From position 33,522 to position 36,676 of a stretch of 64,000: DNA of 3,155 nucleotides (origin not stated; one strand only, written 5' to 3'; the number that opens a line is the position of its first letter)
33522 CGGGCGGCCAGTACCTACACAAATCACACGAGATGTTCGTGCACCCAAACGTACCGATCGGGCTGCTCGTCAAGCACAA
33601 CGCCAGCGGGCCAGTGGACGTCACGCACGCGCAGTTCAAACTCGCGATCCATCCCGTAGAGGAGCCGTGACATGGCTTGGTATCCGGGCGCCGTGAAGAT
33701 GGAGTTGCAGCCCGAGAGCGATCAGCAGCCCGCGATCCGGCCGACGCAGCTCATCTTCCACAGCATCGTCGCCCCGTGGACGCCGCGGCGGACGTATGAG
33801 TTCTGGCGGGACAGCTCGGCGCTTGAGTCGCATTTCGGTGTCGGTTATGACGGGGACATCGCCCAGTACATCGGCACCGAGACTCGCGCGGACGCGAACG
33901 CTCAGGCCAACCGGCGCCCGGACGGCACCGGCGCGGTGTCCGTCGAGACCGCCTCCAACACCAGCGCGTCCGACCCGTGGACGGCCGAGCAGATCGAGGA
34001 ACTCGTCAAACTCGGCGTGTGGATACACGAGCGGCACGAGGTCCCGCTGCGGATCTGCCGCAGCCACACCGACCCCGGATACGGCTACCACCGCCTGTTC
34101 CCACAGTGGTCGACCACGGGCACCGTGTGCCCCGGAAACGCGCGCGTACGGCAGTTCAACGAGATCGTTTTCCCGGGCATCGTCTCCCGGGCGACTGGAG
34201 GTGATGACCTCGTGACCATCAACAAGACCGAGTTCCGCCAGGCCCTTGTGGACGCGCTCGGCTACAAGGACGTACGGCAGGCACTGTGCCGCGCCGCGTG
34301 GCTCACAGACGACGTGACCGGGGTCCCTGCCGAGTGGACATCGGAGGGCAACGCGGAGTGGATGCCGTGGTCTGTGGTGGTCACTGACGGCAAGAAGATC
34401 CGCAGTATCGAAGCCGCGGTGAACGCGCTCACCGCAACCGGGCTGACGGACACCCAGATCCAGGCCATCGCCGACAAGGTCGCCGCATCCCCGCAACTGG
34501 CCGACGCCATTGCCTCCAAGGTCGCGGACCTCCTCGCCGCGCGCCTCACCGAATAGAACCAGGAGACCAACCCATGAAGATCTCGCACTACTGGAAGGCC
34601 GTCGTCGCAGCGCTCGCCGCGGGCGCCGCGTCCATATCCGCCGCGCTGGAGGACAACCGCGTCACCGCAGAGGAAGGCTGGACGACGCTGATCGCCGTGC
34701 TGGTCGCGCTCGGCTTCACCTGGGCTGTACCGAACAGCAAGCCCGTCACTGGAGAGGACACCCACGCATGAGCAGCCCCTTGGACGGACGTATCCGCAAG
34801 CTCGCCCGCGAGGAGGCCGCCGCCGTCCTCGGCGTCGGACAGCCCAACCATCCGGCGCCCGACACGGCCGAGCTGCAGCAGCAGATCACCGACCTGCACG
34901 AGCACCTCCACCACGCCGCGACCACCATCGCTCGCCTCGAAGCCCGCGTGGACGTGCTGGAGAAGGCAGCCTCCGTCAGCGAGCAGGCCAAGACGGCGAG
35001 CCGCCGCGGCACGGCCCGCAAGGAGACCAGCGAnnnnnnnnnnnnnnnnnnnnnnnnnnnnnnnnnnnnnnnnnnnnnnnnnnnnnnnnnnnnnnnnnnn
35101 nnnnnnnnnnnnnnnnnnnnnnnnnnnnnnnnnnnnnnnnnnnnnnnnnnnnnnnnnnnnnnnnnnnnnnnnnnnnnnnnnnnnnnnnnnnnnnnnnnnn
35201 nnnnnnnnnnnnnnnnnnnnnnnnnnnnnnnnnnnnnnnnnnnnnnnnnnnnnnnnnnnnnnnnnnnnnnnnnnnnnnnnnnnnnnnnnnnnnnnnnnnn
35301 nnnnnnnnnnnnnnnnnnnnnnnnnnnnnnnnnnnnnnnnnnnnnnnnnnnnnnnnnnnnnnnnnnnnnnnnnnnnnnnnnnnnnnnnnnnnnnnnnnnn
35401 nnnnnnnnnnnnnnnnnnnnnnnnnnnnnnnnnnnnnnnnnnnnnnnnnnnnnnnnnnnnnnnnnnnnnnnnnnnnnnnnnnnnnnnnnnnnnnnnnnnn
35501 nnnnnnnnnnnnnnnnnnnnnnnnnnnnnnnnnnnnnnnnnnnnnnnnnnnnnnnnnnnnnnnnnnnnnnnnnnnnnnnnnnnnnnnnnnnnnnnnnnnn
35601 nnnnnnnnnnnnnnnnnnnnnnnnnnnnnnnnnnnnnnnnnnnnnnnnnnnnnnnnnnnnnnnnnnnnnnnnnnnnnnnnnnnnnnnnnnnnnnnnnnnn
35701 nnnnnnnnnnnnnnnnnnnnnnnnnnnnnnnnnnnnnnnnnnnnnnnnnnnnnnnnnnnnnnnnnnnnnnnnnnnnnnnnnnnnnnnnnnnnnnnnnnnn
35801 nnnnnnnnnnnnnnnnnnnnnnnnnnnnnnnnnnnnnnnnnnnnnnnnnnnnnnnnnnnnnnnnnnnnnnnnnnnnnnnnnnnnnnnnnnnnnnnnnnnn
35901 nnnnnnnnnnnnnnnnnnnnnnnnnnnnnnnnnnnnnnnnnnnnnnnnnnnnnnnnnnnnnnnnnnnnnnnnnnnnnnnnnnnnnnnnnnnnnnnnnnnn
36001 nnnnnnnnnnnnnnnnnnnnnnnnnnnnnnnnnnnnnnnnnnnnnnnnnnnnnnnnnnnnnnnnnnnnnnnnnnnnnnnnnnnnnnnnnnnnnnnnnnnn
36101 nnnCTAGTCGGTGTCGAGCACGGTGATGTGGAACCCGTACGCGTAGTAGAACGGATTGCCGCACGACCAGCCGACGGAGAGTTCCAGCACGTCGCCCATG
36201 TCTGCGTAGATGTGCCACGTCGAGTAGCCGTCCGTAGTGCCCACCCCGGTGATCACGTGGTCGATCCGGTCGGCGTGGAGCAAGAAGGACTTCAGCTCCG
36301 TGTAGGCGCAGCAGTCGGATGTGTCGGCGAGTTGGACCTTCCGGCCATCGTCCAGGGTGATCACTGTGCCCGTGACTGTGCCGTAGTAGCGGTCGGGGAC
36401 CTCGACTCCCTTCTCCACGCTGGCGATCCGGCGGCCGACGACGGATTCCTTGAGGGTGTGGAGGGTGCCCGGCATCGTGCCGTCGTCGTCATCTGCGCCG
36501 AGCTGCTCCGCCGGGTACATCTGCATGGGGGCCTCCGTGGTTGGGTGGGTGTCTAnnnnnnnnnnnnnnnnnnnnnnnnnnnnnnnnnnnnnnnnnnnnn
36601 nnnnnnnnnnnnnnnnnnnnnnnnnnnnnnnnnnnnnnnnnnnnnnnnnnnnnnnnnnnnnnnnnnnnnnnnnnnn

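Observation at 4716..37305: Repeated phage-specific late promoter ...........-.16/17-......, mostly driving leaderless genes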

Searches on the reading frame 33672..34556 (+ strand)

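Call 55: search_protein_families(library=pfam, max_evalue=0.001, proteins=[window:33672-34556:+])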
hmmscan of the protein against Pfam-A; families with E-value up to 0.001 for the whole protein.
window:33672-34556:+ (294 aa): 1 family
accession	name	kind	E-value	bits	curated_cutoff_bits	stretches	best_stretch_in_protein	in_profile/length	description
PF01510.30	Amidase_2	-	6.9e-09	36.6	26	1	24-155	5-130/131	N-acetylmuramoyl-L-alanine amidase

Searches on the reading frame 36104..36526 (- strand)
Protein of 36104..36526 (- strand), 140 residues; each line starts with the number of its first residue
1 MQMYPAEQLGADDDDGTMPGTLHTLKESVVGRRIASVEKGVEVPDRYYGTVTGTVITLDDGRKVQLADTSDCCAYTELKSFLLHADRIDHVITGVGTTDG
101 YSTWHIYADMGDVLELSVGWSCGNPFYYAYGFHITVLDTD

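Call 19: search_protein_families(library=pfam, max_evalue=0.01, proteins=[window:36104-36526:-])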
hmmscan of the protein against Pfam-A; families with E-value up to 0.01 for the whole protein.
window:36104-36526:- (140 aa): 1 family
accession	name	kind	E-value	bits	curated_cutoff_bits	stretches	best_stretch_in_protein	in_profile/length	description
PF24240.1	DUF7448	-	1.1e-17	64.8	27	1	27-133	1-103/104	Domain of unknown function (DUF7448)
